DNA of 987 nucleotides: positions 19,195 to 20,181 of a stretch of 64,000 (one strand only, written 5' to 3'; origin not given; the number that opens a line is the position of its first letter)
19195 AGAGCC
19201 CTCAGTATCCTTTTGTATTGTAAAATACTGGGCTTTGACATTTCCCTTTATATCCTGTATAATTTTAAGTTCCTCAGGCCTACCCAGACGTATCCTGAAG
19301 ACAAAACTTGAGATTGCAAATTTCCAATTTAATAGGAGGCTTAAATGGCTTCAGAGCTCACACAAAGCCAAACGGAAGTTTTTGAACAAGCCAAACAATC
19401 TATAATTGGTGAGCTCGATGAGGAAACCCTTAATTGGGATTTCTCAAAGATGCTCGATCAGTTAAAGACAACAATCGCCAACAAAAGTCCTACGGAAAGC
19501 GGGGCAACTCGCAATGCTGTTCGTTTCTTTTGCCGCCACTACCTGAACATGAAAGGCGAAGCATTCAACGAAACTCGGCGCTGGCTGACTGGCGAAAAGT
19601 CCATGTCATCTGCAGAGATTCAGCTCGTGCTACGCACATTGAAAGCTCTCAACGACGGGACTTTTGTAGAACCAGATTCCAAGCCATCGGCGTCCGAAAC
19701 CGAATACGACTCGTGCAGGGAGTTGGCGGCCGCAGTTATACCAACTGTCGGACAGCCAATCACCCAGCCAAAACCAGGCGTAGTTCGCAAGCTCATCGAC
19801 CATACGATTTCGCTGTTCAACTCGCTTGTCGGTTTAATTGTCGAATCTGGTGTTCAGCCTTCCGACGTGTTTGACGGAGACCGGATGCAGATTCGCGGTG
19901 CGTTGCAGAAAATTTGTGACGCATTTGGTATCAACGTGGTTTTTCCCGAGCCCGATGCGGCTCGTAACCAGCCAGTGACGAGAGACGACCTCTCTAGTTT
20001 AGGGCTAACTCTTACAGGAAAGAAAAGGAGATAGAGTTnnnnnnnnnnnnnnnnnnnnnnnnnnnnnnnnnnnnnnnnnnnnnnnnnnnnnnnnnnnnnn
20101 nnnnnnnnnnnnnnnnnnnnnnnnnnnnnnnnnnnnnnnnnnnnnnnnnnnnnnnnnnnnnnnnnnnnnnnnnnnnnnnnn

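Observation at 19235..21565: Two-gene operon: unknown 229-aa protein + 508-aa GHKL-type ATPase with a novel C-terminal domain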

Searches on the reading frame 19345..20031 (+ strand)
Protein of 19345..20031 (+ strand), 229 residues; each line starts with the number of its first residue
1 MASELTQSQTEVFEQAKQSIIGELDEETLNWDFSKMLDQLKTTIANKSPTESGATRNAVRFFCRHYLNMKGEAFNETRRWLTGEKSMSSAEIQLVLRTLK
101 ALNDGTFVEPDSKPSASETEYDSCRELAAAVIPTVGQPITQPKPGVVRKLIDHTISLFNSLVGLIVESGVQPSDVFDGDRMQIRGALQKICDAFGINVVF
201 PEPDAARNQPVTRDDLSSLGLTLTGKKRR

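Call 3: search_protein_families(library=pfam, proteins=[window:19345-20031:+], max_evalue=1)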
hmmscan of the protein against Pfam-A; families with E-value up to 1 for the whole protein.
window:19345-20031:+ (229 aa): 3 families
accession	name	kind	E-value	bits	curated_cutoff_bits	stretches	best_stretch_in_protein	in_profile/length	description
PF24477.2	ARM_At3g06530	-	0.16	12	27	1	9-43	90-124/195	At3g06530-like, ARM repeats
PF00752.23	XPG_N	-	0.24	12.3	22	0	161-184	64-87/101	XPG N-terminal domain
PF21506.2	Knl-2-like_dom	-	0.25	11.7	27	1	35-54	6-25/54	Kinetochore null protein 2-like domain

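Call 4: search_protein_families(library=padloc, proteins=[window:19345-20031:+], max_evalue=1)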
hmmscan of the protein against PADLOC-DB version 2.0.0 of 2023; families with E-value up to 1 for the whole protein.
window:19345-20031:+ (229 aa): 0 families

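Call 5: search_protein_families(library=ncbifam, proteins=[window:19345-20031:+], max_evalue=1)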
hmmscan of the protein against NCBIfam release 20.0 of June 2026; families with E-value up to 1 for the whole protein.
window:19345-20031:+ (229 aa): 1 family
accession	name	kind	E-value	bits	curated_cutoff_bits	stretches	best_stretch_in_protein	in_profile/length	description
NF000824.0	PRK00066.1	subfamily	0.1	11.9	339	1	115-171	63-116/316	L-lactate dehydrogenase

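Call 6: search_protein_families(library=phrogs, proteins=[window:19345-20031:+], max_evalue=1)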
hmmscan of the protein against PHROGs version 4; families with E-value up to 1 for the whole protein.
window:19345-20031:+ (229 aa): 0 families

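Call 14: find_homologous_proteins(query=window:19345-20031:+, max_evalue=0.001)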
Query window:19345-20031:+ (229 aa): 14 proteins with E <= 0.001 among 673 candidates.
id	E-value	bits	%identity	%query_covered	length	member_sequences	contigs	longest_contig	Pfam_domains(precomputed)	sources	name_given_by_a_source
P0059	4.9e-146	502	100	100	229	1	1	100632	-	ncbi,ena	-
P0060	2.7e-108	379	77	100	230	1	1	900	-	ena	-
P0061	9.9e-97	341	69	99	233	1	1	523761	-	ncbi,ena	-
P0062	1.1e-64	236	54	100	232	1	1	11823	-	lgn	-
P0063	6.9e-62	227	51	98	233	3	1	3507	-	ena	-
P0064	1.3e-60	223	51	98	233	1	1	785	-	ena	-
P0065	1.1e-57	213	47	95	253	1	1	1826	-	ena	-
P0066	2.8e-57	212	52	100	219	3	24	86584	-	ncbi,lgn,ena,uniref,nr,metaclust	ncbi:MAG: hypothetical protein A3A96_01940 [Candidatus Zambryskibacteria bacterium RIFCSPLOWO2_01_FU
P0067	9.5e-53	197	43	100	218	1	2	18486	-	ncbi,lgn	-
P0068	4.1e-50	189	44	100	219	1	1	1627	-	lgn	-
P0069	3.0e-47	179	48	94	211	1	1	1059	-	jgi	jgi:hypothetical protein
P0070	4.2e-47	179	45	94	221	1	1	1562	-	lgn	-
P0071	2.6e-36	143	38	96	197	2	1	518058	-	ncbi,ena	-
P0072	1.2e-32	131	45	75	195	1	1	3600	-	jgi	jgi:hypothetical protein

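Call 53: search_solved_structures(query=A6, max_evalue=10)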
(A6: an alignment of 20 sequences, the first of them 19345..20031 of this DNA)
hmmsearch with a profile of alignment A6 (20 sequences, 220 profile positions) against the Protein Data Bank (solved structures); distinct sequences matched with E-value up to 10: 0.

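Call 68: find_encoding_contigs(protein=P0059, flank=10000, max_places=2)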
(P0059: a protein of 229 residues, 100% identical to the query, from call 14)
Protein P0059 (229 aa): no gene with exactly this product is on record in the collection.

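Call 93: search_protein_families(library=pfam, proteins=[window:19345-20031:+, P0066, P0071], max_evalue=10)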
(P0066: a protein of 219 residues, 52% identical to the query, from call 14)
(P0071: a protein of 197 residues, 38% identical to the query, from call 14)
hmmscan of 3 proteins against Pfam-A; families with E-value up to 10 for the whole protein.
window:19345-20031:+ (229 aa): 3 families
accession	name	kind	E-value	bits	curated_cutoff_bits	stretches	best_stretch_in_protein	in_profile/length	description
PF24477.2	ARM_At3g06530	-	0.16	12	27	1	9-43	90-124/195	At3g06530-like, ARM repeats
PF00752.23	XPG_N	-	0.24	12.3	22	0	161-184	64-87/101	XPG N-terminal domain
PF21506.2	Knl-2-like_dom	-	0.25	11.7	27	1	35-54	6-25/54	Kinetochore null protein 2-like domain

P0066 (219 aa): 2 families
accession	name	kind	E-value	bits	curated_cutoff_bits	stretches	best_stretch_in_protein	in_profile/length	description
PF24477.2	ARM_At3g06530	-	0.13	12.2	27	1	9-41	90-122/195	At3g06530-like, ARM repeats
PF01935.23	DUF87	-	0.19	12.2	23.2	1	84-148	106-171/220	Helicase HerA, central domain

P0071 (197 aa): 1 family
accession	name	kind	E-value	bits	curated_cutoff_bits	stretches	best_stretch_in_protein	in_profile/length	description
PF22931.4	SAM_TNK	-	0.18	12.4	25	1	180-197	32-49/56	SAM domain-like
